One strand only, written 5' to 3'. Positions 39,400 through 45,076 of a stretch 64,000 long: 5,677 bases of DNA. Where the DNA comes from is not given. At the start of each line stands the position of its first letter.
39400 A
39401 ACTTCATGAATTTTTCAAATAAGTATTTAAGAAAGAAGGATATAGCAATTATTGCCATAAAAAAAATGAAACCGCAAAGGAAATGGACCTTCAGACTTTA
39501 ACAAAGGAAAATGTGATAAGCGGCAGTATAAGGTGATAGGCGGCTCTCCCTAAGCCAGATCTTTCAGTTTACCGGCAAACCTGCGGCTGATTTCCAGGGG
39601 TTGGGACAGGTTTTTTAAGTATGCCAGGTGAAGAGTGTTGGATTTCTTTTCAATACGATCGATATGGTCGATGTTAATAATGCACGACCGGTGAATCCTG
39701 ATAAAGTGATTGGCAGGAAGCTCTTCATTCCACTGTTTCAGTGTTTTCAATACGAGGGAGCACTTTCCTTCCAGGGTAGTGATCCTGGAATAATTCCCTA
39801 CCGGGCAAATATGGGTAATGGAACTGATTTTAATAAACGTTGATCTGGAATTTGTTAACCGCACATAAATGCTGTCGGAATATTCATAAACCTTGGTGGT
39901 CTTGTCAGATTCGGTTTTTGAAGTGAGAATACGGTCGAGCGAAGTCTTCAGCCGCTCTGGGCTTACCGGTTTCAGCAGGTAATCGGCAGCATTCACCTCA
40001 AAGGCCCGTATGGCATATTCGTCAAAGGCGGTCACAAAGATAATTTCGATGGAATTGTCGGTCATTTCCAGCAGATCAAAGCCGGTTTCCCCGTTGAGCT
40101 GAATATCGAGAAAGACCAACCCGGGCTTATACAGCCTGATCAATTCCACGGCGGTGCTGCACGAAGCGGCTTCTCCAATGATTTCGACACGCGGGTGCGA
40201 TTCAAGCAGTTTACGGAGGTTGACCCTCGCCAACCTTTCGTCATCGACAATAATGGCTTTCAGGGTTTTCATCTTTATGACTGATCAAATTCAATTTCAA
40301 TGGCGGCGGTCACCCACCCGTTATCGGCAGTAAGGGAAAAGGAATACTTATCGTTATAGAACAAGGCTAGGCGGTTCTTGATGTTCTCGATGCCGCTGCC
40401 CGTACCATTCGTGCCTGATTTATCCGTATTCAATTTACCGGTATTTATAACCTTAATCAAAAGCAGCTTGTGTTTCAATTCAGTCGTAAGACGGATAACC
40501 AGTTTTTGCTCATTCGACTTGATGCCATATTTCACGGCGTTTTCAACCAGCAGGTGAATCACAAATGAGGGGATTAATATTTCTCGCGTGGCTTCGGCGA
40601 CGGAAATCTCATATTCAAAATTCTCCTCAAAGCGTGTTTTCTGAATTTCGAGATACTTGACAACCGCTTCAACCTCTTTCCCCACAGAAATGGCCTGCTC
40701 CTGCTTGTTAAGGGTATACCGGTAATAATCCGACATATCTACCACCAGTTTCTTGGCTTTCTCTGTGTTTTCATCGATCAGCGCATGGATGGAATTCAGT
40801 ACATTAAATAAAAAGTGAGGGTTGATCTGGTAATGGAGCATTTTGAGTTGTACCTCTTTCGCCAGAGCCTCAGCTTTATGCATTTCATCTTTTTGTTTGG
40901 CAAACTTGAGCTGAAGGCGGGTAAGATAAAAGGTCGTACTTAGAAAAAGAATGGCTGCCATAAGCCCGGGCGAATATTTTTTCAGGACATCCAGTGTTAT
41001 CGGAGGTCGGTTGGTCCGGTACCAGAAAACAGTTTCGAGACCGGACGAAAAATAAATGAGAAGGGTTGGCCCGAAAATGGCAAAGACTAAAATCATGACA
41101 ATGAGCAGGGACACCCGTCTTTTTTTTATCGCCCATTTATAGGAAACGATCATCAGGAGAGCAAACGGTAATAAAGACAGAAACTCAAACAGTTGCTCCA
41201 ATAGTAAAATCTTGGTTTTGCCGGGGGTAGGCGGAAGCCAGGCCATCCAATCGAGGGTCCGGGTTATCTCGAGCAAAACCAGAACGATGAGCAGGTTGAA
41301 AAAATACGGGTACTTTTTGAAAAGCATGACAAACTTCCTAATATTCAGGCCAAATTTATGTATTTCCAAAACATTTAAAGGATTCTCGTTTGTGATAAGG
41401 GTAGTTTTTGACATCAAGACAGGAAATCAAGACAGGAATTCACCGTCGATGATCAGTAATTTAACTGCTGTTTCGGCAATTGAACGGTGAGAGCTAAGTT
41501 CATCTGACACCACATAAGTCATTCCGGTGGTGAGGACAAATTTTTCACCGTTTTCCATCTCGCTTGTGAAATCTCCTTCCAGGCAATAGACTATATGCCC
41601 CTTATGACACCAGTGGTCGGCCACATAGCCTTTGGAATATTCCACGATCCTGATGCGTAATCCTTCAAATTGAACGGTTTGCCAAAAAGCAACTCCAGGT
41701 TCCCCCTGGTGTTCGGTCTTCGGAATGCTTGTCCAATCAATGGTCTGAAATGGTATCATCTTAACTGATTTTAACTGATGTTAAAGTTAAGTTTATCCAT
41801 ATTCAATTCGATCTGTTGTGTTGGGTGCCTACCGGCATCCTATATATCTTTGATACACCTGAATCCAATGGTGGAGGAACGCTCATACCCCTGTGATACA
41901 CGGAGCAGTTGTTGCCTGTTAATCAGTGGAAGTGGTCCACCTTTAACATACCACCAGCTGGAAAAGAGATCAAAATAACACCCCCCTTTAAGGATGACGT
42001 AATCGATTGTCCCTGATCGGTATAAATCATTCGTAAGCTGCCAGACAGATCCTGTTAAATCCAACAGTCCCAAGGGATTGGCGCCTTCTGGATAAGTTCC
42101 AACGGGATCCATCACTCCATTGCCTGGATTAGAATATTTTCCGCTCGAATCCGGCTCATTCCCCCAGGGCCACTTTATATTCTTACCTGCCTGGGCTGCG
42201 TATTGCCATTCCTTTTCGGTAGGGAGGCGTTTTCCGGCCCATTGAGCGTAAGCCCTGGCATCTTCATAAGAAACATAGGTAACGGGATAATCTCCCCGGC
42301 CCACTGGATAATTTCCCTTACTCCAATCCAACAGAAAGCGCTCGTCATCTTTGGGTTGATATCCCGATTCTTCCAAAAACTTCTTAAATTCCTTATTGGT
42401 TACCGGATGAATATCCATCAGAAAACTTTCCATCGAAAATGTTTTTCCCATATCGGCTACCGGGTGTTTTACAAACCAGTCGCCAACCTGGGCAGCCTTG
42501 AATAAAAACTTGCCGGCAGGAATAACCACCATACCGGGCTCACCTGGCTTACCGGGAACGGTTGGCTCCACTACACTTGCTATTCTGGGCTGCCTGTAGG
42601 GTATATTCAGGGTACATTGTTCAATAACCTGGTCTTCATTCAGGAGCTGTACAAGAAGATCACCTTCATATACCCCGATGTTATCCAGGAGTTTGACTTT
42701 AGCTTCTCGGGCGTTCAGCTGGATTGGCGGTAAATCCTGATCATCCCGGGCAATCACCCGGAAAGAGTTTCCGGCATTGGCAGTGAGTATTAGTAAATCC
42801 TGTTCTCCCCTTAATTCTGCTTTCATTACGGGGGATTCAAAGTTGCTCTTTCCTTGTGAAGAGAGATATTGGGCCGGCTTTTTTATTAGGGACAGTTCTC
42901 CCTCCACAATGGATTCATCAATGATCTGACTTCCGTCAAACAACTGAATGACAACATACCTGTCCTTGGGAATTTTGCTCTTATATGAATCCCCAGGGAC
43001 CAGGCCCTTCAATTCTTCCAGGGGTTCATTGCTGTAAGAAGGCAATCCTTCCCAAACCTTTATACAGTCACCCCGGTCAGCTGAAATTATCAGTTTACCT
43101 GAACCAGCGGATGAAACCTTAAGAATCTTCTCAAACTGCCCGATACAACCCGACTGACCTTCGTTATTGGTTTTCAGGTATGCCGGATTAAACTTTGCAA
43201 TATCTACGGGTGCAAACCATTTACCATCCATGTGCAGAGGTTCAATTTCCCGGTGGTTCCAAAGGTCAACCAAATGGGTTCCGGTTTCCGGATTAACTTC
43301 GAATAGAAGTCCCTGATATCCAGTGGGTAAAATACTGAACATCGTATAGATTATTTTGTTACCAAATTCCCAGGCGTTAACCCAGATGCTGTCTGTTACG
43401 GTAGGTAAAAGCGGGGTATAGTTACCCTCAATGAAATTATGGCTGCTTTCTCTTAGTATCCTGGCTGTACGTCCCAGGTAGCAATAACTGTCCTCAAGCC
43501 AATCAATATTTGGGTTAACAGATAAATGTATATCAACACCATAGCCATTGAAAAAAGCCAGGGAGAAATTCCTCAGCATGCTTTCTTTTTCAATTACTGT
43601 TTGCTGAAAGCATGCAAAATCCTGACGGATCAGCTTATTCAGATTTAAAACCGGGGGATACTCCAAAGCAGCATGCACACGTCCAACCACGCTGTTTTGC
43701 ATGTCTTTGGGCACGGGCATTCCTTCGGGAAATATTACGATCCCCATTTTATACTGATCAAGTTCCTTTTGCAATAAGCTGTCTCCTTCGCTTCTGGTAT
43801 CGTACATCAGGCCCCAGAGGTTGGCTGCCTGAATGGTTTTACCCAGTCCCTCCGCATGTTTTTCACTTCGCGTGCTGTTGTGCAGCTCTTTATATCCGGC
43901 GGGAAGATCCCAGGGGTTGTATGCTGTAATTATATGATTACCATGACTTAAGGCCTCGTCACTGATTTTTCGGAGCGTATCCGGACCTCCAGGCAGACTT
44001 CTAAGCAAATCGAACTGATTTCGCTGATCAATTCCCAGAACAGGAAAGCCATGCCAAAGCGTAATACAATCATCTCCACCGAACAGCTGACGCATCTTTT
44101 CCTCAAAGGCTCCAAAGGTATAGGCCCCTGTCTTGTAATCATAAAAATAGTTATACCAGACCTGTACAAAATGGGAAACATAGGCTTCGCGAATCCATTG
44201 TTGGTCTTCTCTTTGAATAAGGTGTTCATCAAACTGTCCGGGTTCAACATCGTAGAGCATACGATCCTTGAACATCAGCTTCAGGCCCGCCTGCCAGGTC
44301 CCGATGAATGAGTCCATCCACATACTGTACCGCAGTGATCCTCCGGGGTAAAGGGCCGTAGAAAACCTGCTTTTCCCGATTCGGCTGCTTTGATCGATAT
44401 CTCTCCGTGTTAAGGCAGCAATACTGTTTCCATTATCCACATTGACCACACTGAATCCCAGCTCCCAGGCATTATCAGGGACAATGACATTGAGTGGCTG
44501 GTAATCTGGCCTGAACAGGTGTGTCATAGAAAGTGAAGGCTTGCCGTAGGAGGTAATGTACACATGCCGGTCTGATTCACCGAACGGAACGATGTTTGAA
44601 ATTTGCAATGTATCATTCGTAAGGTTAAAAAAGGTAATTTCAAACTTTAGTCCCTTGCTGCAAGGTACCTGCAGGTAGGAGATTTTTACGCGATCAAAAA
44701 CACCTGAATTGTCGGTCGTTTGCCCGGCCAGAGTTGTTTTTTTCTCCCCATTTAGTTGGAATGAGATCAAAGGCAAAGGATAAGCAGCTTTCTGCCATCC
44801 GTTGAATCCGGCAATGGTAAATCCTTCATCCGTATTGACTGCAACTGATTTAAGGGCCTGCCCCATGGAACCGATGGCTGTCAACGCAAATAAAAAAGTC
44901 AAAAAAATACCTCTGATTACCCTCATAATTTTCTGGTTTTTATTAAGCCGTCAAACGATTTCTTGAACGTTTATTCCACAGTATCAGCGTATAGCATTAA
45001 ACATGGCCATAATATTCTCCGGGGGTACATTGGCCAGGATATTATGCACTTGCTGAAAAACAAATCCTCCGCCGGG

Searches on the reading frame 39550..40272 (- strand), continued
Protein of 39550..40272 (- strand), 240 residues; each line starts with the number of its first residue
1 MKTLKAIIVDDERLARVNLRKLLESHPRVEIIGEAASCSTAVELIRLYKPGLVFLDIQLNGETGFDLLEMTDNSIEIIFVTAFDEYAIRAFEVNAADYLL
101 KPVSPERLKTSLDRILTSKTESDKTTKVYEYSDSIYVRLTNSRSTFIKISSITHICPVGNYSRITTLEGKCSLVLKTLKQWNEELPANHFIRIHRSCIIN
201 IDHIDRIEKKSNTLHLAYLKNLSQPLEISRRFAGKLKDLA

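Call 50: find_encoding_contigs(protein=P0013, flank=10000, max_places=4)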
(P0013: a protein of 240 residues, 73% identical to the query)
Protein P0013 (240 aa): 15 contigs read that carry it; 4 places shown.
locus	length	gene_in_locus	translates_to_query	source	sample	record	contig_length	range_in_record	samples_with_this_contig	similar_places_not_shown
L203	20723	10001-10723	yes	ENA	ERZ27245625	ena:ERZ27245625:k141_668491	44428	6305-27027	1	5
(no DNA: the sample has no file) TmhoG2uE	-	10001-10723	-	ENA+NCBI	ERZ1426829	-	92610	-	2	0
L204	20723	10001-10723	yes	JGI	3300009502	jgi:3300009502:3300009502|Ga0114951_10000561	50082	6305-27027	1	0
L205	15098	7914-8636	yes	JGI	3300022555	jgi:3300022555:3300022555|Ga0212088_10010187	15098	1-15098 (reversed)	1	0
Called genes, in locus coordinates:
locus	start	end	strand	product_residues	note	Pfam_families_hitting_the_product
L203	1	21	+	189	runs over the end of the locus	-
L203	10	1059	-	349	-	PF00586:AIRS, PF02769:AIRS_C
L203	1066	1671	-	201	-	PF01206:TusA, PF02635:DsrE (weak)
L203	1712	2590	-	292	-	PF00892:EamA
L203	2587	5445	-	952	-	-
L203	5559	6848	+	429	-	PF02666:PS_Dcarbxylase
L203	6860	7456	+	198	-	PF13187:Fer4_9 (faint), PF14697:Fer4_21 (faint), PF25160:LdpA_Fe-S-bd (faint), PF00037:Fer4 (weak), PF12837:Fer4_6 (faint), PF13237:Fer4_10 (weak), PF12838:Fer4_7 (weak), PF13484:Fer4_16 (faint)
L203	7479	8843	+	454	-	PF01120:Alpha_L_fucos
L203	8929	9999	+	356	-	PF06580:His_kinase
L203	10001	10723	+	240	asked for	PF00072:Response_reg, PF04397:LytTR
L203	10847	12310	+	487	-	PF07676:PD40 (faint), PF05345:He_PIG, PF18962:Por_Secre_tail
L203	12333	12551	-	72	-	-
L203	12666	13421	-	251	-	-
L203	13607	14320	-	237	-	PF01863:YgjP-like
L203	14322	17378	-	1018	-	PF04313:HSDR_N, PF04851:ResIII, PF18766:SWI2_SNF2, PF00270:DEAD (weak), PF22679:T1R_D3-like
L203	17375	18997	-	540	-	PF13271:DUF4062, PF13749:HATPase_c_4, PF21247:Fic-like_C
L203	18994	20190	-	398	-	PF01420:Methylase_S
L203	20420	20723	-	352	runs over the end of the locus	PF17761:DUF1016_N, PF06250:YhcG_C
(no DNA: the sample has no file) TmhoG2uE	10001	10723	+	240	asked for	PF00072:Response_reg, PF04397:LytTR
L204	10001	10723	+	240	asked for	PF00072:Response_reg, PF04397:LytTR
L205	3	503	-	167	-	?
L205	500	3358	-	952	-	-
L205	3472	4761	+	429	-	PF02666:PS_Dcarbxylase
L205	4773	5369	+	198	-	PF13187:Fer4_9 (faint), PF14697:Fer4_21 (faint), PF25160:LdpA_Fe-S-bd (faint), PF00037:Fer4 (weak), PF12837:Fer4_6 (faint), PF13237:Fer4_10 (weak), PF12838:Fer4_7 (weak), PF13484:Fer4_16 (faint)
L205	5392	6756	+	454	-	PF01120:Alpha_L_fucos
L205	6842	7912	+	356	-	PF06580:His_kinase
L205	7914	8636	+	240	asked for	PF00072:Response_reg, PF04397:LytTR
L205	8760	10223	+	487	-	PF07676:PD40 (faint), PF05345:He_PIG, PF18962:Por_Secre_tail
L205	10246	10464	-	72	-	-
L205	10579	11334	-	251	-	-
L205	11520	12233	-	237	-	PF01863:YgjP-like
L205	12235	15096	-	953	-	?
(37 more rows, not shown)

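Call 58: search_protein_families(library=pfam, alignment_id=A2, max_evalue=0.0001)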
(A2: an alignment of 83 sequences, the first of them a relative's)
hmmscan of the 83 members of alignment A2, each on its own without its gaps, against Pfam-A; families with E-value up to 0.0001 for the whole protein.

A. member 1, L002:10819-12297:+ (492 aa): 2 families
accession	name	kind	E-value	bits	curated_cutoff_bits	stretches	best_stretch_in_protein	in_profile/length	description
PF05345.18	He_PIG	-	6.9e-16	58.9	24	1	313-401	5-95/96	Putative Ig domain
PF18962.6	Por_Secre_tail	-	5.3e-10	39.9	27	1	418-490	1-74/75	Secretion system C-terminal sorting domain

B. families by the number of members that match (of 83 scanned): 59 families (the first 25 are shown)
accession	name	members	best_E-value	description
PF07676.18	PD40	8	2.1e-31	WD40-like Beta Propeller Repeat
PF00756.26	Esterase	7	1.5e-21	Putative esterase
PF05345.18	He_PIG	7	1.8e-17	Putative Ig domain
PF18962.6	Por_Secre_tail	7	1.4e-13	Secretion system C-terminal sorting domain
PF13602.12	ADH_zinc_N_2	6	5.3e-30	Zinc-binding dehydrogenase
PF08240.17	ADH_N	6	1.8e-14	Alcohol dehydrogenase GroES-like domain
PF00107.32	ADH_zinc_N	6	2.4e-13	Zinc-binding dehydrogenase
PF13715.12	CarbopepD_reg_2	5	6.7e-19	CarboxypepD_reg-like domain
PF13620.12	CarboxypepD_reg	5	6.9e-16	Carboxypeptidase regulatory-like domain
PF12146.15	Hydrolase_4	4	5.5e-14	Serine aminopeptidase, S33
PF06580.19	His_kinase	3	1.4e-26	Histidine kinase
PF13360.13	PQQ_2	2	4e-25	Outer membrane protein assembly factor BamB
PF00072.30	Response_reg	2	2.3e-21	Response regulator receiver domain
PF00106.31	adh_short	2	1.2e-18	short chain dehydrogenase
PF08534.16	Redoxin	2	4.4e-18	Redoxin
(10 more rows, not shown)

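Call 60: search_protein_families(library=pfam, proteins=[L002:13181-14386:+], max_evalue=1)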
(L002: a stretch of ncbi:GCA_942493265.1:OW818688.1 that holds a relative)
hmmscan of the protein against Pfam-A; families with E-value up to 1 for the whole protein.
L002:13181-14386:+ (401 aa): 8 families
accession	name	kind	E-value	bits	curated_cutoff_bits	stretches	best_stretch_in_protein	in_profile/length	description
PF08534.16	Redoxin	-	4.4e-18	65.9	26.6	1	263-389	3-140/148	Redoxin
PF00578.27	AhpC-TSA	-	5.1e-13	49.5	26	1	263-378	2-123/124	AhpC/TSA family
PF13905.12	Thioredoxin_8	-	6.4e-10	39.7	27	1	287-375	2-93/94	Thioredoxin-like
PF00085.26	Thioredoxin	-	1.9e-08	34.6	23.5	1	285-330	17-61/103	Thioredoxin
PF13098.12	Thioredoxin_2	-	0.00018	22.3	27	1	286-386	5-97/104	Thioredoxin-like domain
PF14595.12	Thioredoxin_9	-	0.02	15.2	25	1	280-340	35-92/129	Thioredoxin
PF08252.16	Leader_CPA1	-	0.039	13.8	18.5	1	212-224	1-13/23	arg-2/CPA1 leader peptide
PF13728.12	TraF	-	0.081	13.2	23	1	269-331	112-171/224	F plasmid transfer operon protein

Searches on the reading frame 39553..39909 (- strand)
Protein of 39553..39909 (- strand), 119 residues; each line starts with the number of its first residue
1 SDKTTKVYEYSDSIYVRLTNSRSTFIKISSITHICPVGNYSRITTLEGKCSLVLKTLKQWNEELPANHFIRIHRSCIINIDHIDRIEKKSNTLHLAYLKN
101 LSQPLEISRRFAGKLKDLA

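Call 70: search_solved_structures(query=window:39553-39909:-, max_evalue=10, show_alignments=3)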
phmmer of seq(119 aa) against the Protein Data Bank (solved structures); distinct sequences matched with E-value up to 10: 7.
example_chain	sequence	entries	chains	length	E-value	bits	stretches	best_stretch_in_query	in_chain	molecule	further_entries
3d6w_A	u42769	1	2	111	0.00046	23.8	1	56-114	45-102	Methyl-accepting/DNA response regulator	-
4fmz_A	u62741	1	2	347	0.033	17.8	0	14-48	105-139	Internalin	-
6fg5_A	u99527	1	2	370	0.075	16.7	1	72-115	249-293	Phosphodiesterase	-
6ezu_A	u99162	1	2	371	0.075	16.7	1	72-115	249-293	Phosphodiesterase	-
7pnt_L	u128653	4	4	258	0.29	14.8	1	59-99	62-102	28S ribosomal protein S15, mitochondrial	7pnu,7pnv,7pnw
4fho_A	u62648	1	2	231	1.2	12.8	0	17-48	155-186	Internalin C2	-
1h6u_A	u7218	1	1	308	1.2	12.8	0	17-48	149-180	INTERNALIN H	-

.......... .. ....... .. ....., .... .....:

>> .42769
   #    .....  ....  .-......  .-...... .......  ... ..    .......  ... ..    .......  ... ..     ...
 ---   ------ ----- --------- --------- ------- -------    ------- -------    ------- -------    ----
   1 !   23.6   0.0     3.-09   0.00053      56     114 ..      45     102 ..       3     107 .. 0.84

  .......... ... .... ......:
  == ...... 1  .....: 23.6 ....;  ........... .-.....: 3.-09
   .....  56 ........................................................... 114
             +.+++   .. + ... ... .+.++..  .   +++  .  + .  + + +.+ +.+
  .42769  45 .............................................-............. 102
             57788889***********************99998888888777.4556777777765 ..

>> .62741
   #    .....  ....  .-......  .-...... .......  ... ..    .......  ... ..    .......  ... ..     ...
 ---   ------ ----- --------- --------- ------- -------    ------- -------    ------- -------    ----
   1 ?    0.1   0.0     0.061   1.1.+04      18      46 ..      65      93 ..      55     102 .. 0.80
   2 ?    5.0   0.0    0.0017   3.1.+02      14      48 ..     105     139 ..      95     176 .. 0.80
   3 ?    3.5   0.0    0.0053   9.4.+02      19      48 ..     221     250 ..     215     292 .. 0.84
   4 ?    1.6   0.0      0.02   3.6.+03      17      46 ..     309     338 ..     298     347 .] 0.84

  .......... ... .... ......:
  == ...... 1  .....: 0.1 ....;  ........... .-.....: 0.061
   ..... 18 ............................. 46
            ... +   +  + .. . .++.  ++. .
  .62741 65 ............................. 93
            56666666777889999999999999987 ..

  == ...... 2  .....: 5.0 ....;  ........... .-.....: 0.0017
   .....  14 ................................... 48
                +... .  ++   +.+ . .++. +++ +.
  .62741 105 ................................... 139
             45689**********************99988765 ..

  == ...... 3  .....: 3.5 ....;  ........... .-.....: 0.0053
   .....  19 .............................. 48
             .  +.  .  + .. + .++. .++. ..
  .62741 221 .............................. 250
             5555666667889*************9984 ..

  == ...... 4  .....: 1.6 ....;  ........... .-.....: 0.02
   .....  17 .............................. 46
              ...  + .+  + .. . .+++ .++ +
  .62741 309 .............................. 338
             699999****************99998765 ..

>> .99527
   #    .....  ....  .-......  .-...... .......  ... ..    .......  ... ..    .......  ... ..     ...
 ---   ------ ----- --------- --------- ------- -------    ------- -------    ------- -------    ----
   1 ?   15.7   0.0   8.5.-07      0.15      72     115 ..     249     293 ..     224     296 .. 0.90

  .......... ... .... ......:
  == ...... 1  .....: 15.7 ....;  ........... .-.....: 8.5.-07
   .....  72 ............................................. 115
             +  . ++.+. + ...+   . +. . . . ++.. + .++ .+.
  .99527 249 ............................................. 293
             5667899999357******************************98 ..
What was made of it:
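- On LytTR-family two-component regulon (regulator plus direct-repeat operator): The closest solved LytTR domain is 3d6w at E = 4.6e-4 (call 70).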

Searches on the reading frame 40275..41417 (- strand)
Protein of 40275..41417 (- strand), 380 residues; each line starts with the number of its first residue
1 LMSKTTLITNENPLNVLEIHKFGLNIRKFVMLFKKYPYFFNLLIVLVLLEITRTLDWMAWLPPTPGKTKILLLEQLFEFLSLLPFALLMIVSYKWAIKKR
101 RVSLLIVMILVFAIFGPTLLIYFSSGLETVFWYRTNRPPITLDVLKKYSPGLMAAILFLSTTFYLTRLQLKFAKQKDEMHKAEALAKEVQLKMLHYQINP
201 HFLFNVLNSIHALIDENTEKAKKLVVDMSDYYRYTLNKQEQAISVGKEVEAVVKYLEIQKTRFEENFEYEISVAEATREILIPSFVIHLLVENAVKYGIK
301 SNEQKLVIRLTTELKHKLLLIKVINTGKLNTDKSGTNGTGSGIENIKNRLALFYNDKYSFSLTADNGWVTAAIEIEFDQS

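Call 4: search_protein_families(library=pfam, proteins=[window:40275-41417:-], max_evalue=0.001)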
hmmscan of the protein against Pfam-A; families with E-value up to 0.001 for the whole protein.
window:40275-41417:- (380 aa): 2 families
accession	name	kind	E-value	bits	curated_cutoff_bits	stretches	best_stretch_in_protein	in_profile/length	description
PF06580.19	His_kinase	-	3.2e-26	91.8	25.2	1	190-267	2-81/81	Histidine kinase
PF14501.12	HATPase_c_5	-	0.00017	21.9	22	1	287-375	10-101/102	GHKL domain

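Call 42: search_protein_families(library=ncbifam, proteins=[window:40275-41417:-], max_evalue=0.01)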
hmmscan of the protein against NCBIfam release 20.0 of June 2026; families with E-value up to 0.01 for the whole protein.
window:40275-41417:- (380 aa): 0 families

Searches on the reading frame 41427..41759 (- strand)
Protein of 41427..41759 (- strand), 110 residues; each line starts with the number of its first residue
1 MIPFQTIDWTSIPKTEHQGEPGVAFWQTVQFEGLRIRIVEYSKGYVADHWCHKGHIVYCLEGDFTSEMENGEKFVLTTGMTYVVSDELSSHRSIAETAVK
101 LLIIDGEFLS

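Call 4: search_protein_families(library=pfam, proteins=[window:41427-41759:-], max_evalue=0.001)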
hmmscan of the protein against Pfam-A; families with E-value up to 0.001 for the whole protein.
window:41427-41759:- (110 aa): 1 family
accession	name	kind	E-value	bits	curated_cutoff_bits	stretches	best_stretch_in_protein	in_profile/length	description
PF07883.17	Cupin_2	-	0.00013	22.1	27.2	1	46-103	11-68/70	Cupin domain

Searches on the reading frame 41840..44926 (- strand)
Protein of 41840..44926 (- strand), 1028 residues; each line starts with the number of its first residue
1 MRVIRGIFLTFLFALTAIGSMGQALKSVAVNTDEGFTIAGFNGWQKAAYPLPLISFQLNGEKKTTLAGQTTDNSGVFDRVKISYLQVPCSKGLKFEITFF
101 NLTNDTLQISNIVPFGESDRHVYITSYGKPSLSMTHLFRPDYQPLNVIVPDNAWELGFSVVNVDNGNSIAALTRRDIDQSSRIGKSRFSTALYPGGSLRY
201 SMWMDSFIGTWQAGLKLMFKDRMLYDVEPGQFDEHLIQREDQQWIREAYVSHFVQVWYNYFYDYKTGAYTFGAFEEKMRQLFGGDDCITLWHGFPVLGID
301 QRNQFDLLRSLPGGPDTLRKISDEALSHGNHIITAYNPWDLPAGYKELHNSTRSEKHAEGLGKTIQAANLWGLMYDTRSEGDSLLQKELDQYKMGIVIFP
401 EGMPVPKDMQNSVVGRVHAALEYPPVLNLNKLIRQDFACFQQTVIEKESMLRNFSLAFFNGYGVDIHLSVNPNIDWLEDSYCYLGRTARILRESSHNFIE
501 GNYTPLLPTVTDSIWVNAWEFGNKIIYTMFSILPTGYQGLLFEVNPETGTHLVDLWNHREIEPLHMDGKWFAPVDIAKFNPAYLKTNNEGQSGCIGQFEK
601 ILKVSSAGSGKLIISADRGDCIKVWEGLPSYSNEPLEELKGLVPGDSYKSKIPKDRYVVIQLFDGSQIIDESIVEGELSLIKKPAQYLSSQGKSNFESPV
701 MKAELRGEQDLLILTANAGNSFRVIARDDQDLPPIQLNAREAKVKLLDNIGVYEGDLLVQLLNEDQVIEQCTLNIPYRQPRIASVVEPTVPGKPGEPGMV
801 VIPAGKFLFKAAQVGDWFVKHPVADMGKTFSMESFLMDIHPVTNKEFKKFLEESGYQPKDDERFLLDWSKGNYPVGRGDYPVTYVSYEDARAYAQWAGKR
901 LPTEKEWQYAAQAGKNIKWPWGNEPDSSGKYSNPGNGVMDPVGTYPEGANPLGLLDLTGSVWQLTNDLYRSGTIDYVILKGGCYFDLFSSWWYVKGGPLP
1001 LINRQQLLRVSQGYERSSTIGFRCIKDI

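Call 4: search_protein_families(library=pfam, proteins=[window:41840-44926:-], max_evalue=0.001)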
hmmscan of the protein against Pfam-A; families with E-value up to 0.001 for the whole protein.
window:41840-44926:- (1028 aa): 1 family
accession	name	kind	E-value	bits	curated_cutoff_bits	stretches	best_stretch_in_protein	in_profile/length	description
PF03781.23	FGE-sulfatase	-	4.9e-40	138.2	23.3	1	797-1026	3-255/255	Sulfatase-modifying factor enzyme 1-like domain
